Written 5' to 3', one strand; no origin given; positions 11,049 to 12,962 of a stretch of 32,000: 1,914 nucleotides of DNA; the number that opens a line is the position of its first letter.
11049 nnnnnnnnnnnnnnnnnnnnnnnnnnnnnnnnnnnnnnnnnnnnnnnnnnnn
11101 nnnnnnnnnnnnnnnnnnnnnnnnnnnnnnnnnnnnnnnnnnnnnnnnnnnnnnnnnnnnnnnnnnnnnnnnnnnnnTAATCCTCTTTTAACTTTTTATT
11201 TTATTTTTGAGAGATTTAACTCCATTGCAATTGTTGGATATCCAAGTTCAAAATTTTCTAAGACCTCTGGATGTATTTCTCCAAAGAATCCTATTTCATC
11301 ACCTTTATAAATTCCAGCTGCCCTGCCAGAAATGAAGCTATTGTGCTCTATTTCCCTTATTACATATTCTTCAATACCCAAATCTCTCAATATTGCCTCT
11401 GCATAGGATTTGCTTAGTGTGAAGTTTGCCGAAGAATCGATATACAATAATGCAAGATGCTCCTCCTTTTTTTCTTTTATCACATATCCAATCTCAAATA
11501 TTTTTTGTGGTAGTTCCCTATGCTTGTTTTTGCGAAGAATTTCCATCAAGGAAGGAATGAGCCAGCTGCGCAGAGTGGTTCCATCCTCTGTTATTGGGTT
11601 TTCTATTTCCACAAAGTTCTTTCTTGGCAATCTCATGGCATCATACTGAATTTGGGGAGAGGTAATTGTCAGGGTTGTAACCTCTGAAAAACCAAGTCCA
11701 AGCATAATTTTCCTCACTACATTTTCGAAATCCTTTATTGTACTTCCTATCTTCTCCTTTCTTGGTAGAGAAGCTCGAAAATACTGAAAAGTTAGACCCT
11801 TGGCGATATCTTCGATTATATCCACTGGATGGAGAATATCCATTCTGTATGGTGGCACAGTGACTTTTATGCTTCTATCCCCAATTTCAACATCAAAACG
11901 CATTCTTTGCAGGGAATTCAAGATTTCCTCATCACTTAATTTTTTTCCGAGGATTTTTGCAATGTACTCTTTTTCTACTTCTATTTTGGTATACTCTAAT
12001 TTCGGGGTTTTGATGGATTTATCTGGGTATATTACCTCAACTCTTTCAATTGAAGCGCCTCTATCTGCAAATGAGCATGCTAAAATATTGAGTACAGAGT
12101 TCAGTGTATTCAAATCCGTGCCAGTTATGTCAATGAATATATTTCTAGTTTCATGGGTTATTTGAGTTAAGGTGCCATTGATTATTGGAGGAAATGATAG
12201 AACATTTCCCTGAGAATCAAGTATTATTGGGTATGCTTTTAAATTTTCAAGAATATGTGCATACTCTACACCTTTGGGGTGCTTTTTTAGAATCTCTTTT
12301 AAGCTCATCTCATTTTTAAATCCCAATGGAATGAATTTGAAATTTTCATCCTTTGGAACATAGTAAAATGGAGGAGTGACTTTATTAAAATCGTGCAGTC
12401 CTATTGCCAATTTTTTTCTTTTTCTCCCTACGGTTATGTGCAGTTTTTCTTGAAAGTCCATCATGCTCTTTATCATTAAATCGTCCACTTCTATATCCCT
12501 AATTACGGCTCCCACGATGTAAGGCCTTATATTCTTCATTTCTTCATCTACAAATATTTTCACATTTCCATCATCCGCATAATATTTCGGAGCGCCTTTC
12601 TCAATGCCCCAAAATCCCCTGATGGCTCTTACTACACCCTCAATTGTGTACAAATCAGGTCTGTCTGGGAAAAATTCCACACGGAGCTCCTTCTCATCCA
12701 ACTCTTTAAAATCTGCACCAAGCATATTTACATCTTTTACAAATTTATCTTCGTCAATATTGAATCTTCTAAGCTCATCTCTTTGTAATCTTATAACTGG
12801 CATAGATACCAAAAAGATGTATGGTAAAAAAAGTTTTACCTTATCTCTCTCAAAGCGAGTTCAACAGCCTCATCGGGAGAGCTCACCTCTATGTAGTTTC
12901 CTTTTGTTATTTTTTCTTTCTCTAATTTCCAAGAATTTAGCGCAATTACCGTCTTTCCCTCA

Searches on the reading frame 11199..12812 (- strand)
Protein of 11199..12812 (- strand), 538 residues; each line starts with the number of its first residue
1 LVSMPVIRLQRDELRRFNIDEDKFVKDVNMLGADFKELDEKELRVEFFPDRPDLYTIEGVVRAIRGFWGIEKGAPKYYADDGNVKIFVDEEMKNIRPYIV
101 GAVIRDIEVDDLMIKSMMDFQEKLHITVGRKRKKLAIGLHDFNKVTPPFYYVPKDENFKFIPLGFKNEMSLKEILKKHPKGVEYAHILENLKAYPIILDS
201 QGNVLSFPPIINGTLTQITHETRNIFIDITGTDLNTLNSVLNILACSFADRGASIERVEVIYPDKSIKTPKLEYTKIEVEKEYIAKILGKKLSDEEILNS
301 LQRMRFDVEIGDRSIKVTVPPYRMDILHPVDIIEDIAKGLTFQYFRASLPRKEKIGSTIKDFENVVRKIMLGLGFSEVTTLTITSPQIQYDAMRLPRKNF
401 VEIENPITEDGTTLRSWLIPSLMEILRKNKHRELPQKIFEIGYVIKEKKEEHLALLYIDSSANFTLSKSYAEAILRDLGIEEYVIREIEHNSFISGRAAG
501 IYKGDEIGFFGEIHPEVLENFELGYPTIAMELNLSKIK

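Call 5: search_protein_families(library=pfam, proteins=[window:11199-12812:-], max_evalue=0.001)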
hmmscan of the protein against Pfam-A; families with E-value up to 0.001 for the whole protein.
window:11199-12812:- (538 aa): 3 families
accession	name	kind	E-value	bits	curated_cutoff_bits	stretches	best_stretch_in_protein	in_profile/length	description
PF17759.6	tRNA_synthFbeta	-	3.5e-41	141.5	22.4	1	358-534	17-214/214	Phenylalanyl tRNA synthetase beta chain CLM domain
PF03484.21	B5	-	2e-21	76.4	28.6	1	277-338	1-63/67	tRNA synthetase B5 domain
PF03483.22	B3_4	-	2.1e-08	34.4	29.3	1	112-233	33-128/174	B3/4 domain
